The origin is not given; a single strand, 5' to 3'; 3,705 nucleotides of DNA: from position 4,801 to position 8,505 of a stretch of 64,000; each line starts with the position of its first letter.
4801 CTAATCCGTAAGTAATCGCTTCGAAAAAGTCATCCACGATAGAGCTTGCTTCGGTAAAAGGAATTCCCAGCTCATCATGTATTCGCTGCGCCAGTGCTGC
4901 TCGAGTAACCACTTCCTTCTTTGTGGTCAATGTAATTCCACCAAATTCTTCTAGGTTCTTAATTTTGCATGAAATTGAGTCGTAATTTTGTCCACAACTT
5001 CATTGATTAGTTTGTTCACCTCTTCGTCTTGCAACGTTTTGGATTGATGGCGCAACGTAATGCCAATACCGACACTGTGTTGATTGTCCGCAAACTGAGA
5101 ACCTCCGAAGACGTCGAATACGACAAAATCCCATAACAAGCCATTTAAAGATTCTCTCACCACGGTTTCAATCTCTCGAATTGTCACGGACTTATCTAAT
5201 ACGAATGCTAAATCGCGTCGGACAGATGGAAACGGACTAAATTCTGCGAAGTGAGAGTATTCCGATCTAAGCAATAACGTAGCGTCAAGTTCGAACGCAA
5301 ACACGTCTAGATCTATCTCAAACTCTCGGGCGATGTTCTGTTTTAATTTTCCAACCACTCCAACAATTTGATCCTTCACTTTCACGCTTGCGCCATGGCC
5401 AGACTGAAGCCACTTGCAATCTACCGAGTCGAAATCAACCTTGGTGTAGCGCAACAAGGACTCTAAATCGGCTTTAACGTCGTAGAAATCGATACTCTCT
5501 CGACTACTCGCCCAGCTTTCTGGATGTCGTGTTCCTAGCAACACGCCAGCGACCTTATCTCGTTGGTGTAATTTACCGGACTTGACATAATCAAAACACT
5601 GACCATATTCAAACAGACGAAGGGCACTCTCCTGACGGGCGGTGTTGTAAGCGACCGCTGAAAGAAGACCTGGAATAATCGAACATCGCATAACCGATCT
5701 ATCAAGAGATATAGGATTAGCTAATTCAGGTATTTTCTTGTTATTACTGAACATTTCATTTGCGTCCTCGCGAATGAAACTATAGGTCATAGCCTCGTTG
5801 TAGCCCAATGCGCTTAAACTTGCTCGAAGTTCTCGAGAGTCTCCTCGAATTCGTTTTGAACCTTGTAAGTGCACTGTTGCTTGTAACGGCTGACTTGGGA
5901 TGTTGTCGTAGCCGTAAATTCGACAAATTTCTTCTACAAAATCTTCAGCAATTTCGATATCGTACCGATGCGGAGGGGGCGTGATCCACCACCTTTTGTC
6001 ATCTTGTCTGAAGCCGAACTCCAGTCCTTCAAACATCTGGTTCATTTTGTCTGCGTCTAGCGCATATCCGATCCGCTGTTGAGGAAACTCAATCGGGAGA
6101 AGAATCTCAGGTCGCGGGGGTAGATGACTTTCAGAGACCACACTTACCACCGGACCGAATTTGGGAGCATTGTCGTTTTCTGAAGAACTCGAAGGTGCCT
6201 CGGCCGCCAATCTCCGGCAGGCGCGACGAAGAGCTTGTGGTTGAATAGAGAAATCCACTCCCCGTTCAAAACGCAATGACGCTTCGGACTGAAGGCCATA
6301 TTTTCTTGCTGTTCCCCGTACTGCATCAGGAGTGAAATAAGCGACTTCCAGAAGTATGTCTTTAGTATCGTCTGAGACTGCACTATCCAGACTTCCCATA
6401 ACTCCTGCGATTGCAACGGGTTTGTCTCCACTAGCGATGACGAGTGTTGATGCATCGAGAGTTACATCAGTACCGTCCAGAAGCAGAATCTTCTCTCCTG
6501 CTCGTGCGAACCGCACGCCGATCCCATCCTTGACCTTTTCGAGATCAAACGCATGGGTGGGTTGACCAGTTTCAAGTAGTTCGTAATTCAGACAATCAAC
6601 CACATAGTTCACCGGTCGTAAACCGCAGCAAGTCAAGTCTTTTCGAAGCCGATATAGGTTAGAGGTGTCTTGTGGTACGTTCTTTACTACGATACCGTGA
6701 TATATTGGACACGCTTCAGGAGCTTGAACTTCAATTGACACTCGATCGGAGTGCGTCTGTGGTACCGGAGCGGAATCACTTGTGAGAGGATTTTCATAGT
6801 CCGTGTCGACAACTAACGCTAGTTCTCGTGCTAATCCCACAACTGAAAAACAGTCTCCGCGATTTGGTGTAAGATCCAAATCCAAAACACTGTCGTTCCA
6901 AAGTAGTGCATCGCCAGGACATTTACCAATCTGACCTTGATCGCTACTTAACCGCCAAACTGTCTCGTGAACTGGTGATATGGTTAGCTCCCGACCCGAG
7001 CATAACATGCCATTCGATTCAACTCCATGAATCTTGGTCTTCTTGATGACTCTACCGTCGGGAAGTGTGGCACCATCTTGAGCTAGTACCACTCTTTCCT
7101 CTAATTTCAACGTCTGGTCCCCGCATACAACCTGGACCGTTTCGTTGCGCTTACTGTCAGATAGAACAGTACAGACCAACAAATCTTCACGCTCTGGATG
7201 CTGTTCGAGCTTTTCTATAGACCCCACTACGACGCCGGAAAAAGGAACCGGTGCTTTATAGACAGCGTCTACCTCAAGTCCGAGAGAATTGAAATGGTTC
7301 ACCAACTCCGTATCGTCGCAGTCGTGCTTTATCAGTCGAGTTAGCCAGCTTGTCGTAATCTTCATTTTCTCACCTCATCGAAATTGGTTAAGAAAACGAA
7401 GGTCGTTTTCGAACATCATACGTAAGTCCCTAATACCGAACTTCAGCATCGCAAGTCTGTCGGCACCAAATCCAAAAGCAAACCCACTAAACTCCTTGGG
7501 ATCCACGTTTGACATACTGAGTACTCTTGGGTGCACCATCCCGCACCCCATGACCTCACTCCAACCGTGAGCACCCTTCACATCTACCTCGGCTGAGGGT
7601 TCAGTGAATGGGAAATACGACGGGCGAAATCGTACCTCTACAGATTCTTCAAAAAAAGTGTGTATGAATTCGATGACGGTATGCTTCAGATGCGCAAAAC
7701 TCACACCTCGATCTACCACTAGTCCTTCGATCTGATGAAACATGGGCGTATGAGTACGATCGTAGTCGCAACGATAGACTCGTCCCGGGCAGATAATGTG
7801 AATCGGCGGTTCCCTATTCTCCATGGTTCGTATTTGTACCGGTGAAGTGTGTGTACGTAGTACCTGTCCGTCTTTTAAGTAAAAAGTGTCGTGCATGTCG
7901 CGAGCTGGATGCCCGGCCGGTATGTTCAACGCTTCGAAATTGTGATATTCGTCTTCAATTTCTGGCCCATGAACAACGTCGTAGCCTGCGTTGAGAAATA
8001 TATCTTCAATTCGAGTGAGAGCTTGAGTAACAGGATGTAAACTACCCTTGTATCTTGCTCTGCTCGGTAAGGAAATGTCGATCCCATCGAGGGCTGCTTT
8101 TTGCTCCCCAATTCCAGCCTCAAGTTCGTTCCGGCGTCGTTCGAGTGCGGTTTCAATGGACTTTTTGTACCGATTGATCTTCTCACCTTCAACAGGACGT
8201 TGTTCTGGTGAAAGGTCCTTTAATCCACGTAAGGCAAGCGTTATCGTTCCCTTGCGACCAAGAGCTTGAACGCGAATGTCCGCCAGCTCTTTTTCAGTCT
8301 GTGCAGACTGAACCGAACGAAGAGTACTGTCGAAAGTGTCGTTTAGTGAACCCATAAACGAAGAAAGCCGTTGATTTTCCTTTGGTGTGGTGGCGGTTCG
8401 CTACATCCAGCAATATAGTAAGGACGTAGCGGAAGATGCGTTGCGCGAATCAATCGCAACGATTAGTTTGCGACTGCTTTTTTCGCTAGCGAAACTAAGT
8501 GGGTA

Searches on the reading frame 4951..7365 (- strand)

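Call 26: search_protein_families(library=pfam, proteins=[window:4951-7365:-], max_evalue=0.01)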
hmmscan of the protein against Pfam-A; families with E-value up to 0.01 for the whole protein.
window:4951-7365:- (804 aa): 5 families
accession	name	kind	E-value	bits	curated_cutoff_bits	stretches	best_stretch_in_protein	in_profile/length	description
PF03483.22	B3_4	-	6.3e-57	192.4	29.3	1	218-386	1-169/174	B3/4 domain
PF17759.6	tRNA_synthFbeta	-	1.6e-51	175.2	22.4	1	489-694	1-213/214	Phenylalanyl tRNA synthetase beta chain CLM domain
PF03147.19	FDX-ACB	-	3.7e-25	88.6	31.1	1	710-803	1-94/94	Ferredoxin-fold anticodon binding domain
PF03484.21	B5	-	3.9e-18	65.9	28.6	1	423-486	3-67/67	tRNA synthetase B5 domain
PF01588.26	tRNA_bind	-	1.5e-13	51.1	27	1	45-129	1-77/96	Putative tRNA binding domain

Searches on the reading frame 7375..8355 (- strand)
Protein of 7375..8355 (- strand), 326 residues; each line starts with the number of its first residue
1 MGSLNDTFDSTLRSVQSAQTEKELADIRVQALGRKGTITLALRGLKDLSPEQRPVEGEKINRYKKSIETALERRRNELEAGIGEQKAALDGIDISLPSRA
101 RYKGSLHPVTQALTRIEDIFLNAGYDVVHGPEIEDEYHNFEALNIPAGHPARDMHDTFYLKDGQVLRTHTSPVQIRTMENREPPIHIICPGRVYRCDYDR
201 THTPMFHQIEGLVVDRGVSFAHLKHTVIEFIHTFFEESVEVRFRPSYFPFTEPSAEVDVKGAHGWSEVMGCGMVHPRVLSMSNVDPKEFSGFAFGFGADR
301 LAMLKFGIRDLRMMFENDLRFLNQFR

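Call 26: search_protein_families(library=pfam, proteins=[window:7375-8355:-], max_evalue=0.01)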
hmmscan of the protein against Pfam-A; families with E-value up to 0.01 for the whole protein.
window:7375-8355:- (326 aa): 2 families
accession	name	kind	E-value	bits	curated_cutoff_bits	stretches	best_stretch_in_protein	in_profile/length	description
PF01409.25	tRNA-synt_2d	-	8.7e-102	340.2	19.8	1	92-325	2-246/246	tRNA synthetases class II core domain (F)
PF02912.23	Phe_tRNA-synt_N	-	1.5e-19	70.2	22.3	1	20-81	2-63/69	Aminoacyl tRNA synthetase class II, N-terminal domain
